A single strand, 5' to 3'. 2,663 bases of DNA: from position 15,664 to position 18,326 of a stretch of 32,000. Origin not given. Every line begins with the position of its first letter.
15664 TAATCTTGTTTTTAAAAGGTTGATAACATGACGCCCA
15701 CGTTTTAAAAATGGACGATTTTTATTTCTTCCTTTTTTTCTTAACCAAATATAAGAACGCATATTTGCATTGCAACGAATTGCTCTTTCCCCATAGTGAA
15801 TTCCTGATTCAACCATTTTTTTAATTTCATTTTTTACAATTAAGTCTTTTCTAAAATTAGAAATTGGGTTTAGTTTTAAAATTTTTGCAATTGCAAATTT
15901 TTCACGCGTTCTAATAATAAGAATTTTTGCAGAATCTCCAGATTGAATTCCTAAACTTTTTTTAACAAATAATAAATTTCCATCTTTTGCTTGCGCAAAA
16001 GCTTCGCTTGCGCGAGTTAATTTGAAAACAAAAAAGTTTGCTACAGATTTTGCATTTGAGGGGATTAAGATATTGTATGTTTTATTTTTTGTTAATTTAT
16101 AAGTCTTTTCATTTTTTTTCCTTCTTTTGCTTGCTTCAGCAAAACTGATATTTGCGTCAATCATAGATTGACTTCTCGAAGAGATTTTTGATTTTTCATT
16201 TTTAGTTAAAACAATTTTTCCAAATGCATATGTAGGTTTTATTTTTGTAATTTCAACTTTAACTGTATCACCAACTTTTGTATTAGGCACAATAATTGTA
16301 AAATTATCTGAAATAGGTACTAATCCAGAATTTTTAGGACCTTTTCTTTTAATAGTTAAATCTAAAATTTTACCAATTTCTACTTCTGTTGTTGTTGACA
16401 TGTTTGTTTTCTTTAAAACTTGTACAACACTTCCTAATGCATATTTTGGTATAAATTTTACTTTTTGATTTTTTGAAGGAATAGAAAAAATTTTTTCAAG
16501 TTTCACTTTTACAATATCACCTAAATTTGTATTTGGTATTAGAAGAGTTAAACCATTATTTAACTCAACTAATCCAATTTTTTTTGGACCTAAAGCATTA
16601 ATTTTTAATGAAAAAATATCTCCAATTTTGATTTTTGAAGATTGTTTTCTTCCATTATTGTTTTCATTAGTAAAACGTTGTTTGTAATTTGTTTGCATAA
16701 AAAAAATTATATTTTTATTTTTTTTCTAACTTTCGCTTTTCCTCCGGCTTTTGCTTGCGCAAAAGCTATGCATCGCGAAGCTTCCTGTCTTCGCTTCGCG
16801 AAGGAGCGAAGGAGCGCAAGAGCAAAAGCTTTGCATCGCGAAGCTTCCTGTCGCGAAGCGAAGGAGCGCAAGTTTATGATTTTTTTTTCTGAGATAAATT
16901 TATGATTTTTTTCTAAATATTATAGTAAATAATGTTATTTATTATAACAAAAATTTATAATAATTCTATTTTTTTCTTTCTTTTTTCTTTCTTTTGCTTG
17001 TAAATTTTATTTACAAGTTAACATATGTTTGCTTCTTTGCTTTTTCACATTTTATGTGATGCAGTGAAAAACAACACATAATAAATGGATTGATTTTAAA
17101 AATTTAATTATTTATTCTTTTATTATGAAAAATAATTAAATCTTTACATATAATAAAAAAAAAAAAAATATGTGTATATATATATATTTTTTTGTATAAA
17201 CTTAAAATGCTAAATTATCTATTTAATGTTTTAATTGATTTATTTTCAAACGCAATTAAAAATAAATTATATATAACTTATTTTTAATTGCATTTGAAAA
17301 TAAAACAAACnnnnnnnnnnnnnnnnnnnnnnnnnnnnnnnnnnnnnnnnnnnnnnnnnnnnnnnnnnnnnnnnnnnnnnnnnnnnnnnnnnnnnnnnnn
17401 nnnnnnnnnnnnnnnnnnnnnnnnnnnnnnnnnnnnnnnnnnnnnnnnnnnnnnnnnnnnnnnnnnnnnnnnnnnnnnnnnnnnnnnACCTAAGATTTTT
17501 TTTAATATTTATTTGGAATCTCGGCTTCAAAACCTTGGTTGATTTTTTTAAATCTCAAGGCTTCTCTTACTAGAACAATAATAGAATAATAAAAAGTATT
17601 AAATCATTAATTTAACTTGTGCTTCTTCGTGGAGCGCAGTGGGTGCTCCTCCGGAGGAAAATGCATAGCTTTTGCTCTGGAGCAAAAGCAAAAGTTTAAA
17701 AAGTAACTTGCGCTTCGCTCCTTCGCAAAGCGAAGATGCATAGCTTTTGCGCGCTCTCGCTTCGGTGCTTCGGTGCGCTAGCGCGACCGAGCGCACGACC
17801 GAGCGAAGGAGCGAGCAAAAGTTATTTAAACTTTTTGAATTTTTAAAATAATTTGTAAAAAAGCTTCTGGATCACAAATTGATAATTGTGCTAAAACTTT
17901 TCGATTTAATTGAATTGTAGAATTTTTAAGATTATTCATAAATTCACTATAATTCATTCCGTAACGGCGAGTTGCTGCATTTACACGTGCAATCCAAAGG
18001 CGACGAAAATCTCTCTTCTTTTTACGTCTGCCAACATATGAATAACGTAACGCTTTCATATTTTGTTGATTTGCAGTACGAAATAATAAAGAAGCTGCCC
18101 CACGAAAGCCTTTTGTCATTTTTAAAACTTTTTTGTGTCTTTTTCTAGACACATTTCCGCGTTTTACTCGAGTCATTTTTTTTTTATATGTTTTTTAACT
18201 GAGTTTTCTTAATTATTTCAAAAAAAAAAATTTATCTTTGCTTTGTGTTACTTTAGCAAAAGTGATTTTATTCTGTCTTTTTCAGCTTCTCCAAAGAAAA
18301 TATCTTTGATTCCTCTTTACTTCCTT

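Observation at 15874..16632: Plastid ribosomal protein S2 carries three tandem TRAM-like repeats at its N-terminus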

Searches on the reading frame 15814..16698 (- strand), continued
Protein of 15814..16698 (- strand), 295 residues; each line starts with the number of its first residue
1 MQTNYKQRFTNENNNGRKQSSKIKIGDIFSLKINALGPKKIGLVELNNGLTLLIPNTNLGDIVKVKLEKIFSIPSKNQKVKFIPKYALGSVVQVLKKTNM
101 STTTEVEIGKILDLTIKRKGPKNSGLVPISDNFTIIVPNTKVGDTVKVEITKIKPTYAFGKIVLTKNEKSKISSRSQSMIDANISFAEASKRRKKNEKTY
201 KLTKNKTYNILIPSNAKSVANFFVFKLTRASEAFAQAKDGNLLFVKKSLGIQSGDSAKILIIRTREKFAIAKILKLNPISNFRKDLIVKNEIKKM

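Call 49: list_cluster_members(proteins=[P0129, P0134, P0141, P0155, P0161, P0163, P0165, P0170, P0181, P0191])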
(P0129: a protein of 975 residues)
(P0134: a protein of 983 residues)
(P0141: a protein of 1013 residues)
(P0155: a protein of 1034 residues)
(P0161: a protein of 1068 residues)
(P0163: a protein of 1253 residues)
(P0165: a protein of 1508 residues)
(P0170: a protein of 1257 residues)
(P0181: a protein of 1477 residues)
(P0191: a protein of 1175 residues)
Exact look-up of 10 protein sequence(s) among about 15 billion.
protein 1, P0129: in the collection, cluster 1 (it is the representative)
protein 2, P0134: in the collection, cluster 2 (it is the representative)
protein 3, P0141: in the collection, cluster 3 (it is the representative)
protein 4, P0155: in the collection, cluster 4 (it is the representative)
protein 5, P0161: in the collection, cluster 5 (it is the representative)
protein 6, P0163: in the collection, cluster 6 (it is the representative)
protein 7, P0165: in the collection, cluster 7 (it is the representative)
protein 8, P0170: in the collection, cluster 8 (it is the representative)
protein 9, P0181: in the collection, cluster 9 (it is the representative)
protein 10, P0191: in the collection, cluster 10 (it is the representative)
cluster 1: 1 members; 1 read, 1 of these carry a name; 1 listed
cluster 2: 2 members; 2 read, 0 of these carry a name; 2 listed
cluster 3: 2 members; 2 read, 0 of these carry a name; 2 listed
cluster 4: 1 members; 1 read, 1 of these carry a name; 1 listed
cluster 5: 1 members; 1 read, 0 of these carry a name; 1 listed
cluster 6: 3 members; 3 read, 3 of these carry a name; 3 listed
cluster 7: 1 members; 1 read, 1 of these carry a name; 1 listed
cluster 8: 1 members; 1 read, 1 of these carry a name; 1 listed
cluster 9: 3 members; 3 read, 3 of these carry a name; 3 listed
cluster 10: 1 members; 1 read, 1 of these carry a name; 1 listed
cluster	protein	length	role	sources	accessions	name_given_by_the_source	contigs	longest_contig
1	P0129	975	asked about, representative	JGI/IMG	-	ribosomal protein S2/predicted RNA-binding protein with TRAM domain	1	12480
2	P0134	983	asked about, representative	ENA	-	-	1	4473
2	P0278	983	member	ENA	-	-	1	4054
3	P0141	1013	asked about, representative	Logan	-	-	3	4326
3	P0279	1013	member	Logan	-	-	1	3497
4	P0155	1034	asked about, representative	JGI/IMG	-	small subunit ribosomal protein S2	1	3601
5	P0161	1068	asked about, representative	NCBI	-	-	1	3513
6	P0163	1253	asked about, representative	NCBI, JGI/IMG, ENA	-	small subunit ribosomal protein S2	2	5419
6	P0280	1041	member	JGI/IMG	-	small subunit ribosomal protein S2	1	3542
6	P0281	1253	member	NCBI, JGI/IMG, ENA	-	small subunit ribosomal protein S2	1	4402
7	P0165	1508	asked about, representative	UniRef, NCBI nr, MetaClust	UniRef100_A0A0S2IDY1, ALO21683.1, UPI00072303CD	Small ribosomal subunit protein uS2c n=1 Tax=Stephanosphaera pluvialis TaxID=51712 ... | ribosomal protein S2 [Stephanosphaera pluvialis] | status=active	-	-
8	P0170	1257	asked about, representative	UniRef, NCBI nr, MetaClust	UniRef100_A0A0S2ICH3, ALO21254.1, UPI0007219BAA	Small ribosomal subunit protein uS2c n=1 Tax=Chloromonas radiata TaxID=47907 ... | ribosomal protein S2 [Chloromonas radiata] | status=active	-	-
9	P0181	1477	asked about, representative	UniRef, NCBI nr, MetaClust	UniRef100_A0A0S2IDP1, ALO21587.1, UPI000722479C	Small ribosomal subunit protein uS2c n=1 Tax=Haematococcus lacustris TaxID=44745 ... | ribosomal protein S2 [Haematococcus lacustris] | status=active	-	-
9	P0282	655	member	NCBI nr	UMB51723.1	ribosomal protein S2 [Haematococcus lacustris]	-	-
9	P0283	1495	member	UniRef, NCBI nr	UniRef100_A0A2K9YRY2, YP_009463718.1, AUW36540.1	Small ribosomal subunit protein uS2c n=1 Tax=Haematococcus lacustris TaxID=44745 ... | 30S ribosomal protein S2 [Haematococcus lacustris]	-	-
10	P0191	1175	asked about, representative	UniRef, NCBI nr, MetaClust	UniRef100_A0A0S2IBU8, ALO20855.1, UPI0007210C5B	Small ribosomal subunit protein uS2c n=1 Tax=Chlamydomonas nivalis TaxID=47906 ... | ribosomal protein S2 [Chlamydomonas nivalis] | status=active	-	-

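Call 67: list_cluster_members(proteins=[P0136, P0138, P0142, P0146, P0150, P0154, P0159, P0171, P0178, P0187])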
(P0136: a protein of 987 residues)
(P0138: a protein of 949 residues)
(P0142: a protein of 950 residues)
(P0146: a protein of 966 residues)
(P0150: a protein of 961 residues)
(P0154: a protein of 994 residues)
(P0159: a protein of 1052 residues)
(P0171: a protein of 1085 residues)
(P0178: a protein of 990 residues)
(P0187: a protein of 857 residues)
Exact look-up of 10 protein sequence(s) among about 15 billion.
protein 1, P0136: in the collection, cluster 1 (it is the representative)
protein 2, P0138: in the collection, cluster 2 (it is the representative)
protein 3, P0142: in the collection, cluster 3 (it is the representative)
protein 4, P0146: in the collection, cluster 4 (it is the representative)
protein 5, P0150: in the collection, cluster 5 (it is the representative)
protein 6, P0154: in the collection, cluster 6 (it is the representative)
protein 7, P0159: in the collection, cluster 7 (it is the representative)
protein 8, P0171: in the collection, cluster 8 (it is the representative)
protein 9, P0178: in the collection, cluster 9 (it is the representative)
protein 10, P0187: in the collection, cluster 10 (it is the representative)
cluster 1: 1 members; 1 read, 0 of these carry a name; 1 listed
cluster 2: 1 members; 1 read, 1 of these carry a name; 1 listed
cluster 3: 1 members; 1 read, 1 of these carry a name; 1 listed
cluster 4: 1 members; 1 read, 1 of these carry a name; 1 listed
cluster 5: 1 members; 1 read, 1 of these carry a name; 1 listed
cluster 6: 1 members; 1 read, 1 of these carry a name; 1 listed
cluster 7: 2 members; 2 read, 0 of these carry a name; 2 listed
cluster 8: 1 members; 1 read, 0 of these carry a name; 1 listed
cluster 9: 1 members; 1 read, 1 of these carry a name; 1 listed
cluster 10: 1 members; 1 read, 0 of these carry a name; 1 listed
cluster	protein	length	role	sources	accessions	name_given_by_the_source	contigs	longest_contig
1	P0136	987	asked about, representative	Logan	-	-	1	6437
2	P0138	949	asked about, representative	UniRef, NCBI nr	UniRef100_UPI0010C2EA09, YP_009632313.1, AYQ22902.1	ribosomal protein S2 n=1 Tax=Parallela transversalis TaxID=163324 RepID=UPI0010C2EA09 | ribosomal protein S2 [Parallela transversalis]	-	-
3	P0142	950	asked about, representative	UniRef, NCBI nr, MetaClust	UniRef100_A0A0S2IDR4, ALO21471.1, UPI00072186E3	Small ribosomal subunit protein uS2c n=1 Tax=Lobochlamys culleus TaxID=51693 ... | ribosomal protein S2 [Lobochlamys culleus] | status=active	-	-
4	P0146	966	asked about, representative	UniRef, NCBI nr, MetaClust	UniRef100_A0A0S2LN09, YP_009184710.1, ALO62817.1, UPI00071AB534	Small ribosomal subunit protein uS2c n=1 Tax=Oogamochlamys gigantea TaxID=158507 ... | ribosomal protein S2 [Oogamochlamys gigantea] | status=active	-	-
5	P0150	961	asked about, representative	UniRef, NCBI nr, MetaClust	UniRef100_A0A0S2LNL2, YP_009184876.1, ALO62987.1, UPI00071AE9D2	Small ribosomal subunit protein uS2c n=1 Tax=Jenufa minuta TaxID=993092 ... | ribosomal protein S2 [Jenufa minuta] | status=active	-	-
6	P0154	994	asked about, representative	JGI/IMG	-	ribosomal protein S2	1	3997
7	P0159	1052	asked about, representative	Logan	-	-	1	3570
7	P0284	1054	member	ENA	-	-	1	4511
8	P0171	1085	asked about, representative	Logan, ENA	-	-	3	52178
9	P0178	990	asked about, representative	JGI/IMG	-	ribosomal protein S2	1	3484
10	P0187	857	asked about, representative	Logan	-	-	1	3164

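Call 71: find_encoding_contigs(protein=P0189, flank=4000, max_places=3)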
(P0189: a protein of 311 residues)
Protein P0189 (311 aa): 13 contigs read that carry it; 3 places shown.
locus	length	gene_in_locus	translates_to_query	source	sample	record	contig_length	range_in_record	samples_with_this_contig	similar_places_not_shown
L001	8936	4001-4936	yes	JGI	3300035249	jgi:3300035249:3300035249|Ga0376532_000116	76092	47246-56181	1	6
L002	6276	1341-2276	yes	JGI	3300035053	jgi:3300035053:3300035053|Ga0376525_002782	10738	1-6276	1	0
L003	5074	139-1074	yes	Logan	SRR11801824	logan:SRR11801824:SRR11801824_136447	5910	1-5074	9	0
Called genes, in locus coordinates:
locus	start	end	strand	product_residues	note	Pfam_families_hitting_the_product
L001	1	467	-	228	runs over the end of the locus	PF00590:TP_methylase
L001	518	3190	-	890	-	PF04392:ABC_sub_bind (weak), PF08447:PAS_3, PF00512:HisKA, PF02518:HATPase_c, PF00072:Response_reg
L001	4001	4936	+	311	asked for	PF01938:TRAM, PF21579:PabTrmU54_TRAM_dom (faint), PF01938:TRAM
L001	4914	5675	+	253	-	PF08378:NERD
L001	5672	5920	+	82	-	-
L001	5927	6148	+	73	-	-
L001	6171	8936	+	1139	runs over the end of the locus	PF03772:Competence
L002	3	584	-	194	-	?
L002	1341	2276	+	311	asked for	PF01938:TRAM, PF21579:PabTrmU54_TRAM_dom (faint), PF01938:TRAM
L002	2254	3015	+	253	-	PF08378:NERD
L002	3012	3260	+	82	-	-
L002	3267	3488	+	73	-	-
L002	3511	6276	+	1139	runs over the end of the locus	PF03772:Competence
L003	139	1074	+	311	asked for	PF01938:TRAM, PF21579:PabTrmU54_TRAM_dom (faint), PF01938:TRAM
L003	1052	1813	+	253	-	PF08378:NERD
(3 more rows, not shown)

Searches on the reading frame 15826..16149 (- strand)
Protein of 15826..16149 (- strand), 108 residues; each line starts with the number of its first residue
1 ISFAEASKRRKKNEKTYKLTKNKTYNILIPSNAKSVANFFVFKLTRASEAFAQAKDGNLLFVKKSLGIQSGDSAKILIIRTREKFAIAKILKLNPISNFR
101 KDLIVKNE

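Call 9: search_protein_families(library=pfam, proteins=[window:15826-16149:-], max_evalue=10)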
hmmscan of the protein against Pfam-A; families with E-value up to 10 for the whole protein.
seq(108 aa): 1 family
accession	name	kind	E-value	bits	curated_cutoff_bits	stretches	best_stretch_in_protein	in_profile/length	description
PF01938.26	TRAM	-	0.015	15.6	21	1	44-91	15-61/61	TRAM domain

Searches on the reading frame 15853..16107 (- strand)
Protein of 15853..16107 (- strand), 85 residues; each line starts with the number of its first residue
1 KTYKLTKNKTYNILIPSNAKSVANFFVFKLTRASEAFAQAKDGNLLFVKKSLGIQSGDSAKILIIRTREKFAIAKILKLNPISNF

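Call 54: predict_structure(alignment_id=A4)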
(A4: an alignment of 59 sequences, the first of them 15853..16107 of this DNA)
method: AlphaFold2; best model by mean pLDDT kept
length: 85 residues; sequences in the alignment: 59
mean_pLDDT: 83.7   pTM: 0.74
mean pLDDT of the five models: 83.7, 82.8, 82.0, 78.4, 77.0
residues with pLDDT >= 90: 50; 70-90: 16; 50-70: 16; < 50: 3
segments of 3 or more residues with pLDDT < 50: none
pLDDT, mean of each block of 10 residues (from residue 1): 73 92 93 64 86 91 92 92 59
secondary structure, 60 per line:
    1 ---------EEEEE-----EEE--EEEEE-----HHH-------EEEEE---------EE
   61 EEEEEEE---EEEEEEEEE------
elements in order: E10-14 E20-22 E25-29 E45-49 E59-67 E71-79

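Call 56: fold_search(model_id=the predicted structure, library=pdb)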
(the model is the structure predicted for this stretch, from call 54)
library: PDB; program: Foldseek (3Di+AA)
matches with E <= 10: 770; with E <= 0.001: 1
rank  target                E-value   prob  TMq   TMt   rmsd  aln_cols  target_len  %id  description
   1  9tvu_b                8.5e-07  1.00  0.72  0.10   4.0        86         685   36  Structure of the Chlamydomonas reinhardtii chlororibosome (released 2026-02-18)
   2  5zq0_A                1.3e-03  1.00  0.56  0.12   2.4        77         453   17  Crystal structure of spRlmCD with U747loop RNA (released 2018-10-24)
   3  5xj1                  3.8e-03  1.00  0.57  0.12   3.7        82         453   17  Crystal structure of spRlmCD (released 2017-11-01)
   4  4jc0_B                4.3e-03  1.00  0.58  0.14   3.1        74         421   14  Crystal structure of Thermotoga maritima holo RimO in complex with pentasulfide, Northeast Structural Genomics Consort (released 2013-04-10)
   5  1yez_MODEL_1_A        5.1e-03  1.00  0.59  0.72   1.9        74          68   18  Solution structure of the conserved protein from the gene locus MM1357 of Methanosarcina mazei. Northeast Stru (released 2005-02-22)
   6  2qgq_A                5.8e-03  1.00  0.58  0.20   2.9        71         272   14  Crystal structure of TM_1862 from Thermotoga maritima. Northeast Structural Genomics Consortium target VR77 (released 2007-07-17)
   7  4jc0_A                5.8e-03  1.00  0.58  0.14   3.1        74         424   14  Crystal structure of Thermotoga maritima holo RimO in complex with pentasulfide, Northeast Structural Genomics Consort (released 2013-04-10)
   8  2qgq_B                6.6e-03  1.00  0.58  0.20   2.9        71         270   14  Crystal structure of TM_1862 from Thermotoga maritima. Northeast Structural Genomics Consortium target VR77 (released 2007-07-17)
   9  5xj2_B                9.5e-03  1.00  0.55  0.12   2.5        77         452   17  Structure of spRlmCD with U747 RNA (released 2017-11-01)
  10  2qgq_C                1.1e-02  1.00  0.58  0.20   2.9        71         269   14  Crystal structure of TM_1862 from Thermotoga maritima. Northeast Structural Genomics Consortium target VR77 (released 2007-07-17)
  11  5xj2_D                1.4e-02  1.00  0.57  0.12   3.8        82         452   18  Structure of spRlmCD with U747 RNA (released 2017-11-01)
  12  7mjv_A                1.9e-02  1.00  0.56  0.12   2.9        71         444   11  MiaB in the complex with s-adenosylmethionine and RNA (released 2021-09-15)
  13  2a1a_A                2.1e-02  1.00  0.52  0.30   3.1        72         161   11  PKR kinase domain-eIF2alpha Complex (released 2005-09-27)
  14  2bh2_A                2.4e-02  0.98  0.41  0.10   4.8        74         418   14  Crystal Structure of E. coli 5-methyluridine methyltransferase RumA in complex with ribosomal RNA substrate and S-aden (released 2005-03-30)
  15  1uwv                  2.5e-02  0.99  0.47  0.11   4.7        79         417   14  Crystal Structure of RumA, the iron-sulfur cluster containing E. coli 23S Ribosomal RNA 5-Methyluridine Methyltransferas (released 2004-03-18)
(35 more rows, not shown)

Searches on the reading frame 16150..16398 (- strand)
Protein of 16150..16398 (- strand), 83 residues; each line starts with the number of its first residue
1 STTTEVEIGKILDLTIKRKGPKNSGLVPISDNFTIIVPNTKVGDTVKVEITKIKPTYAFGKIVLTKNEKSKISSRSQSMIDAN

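Call 9: search_protein_families(library=pfam, proteins=[window:16150-16398:-], max_evalue=10)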
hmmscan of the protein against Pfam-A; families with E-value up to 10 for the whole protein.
seq(83 aa): 1 family
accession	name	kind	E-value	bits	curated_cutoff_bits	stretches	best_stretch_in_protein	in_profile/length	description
PF01938.26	TRAM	-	1.4e-11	44.5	21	1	6-63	2-61/61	TRAM domain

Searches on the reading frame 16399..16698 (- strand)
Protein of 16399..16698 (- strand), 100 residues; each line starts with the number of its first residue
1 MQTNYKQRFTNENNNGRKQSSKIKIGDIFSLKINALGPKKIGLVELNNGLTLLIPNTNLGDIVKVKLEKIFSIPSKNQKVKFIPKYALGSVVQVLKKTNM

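Call 9: search_protein_families(library=pfam, proteins=[window:16399-16698:-], max_evalue=10)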
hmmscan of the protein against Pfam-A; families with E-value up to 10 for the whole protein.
seq(100 aa): 1 family
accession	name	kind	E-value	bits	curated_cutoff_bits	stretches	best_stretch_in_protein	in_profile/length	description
PF01938.26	TRAM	-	0.0014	18.9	21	1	25-69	4-50/61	TRAM domain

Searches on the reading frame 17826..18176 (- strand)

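Call 63: search_protein_families(library=pfam, proteins=[window:17826-18176:-], max_evalue=0.00001)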
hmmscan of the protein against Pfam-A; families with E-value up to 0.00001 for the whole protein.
window:17826-18176:- (116 aa): 1 family
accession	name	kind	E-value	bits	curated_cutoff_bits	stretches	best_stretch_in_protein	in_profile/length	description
PF00453.23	Ribosomal_L20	-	8.6e-44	148.5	30.8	1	3-108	1-106/107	Ribosomal protein L20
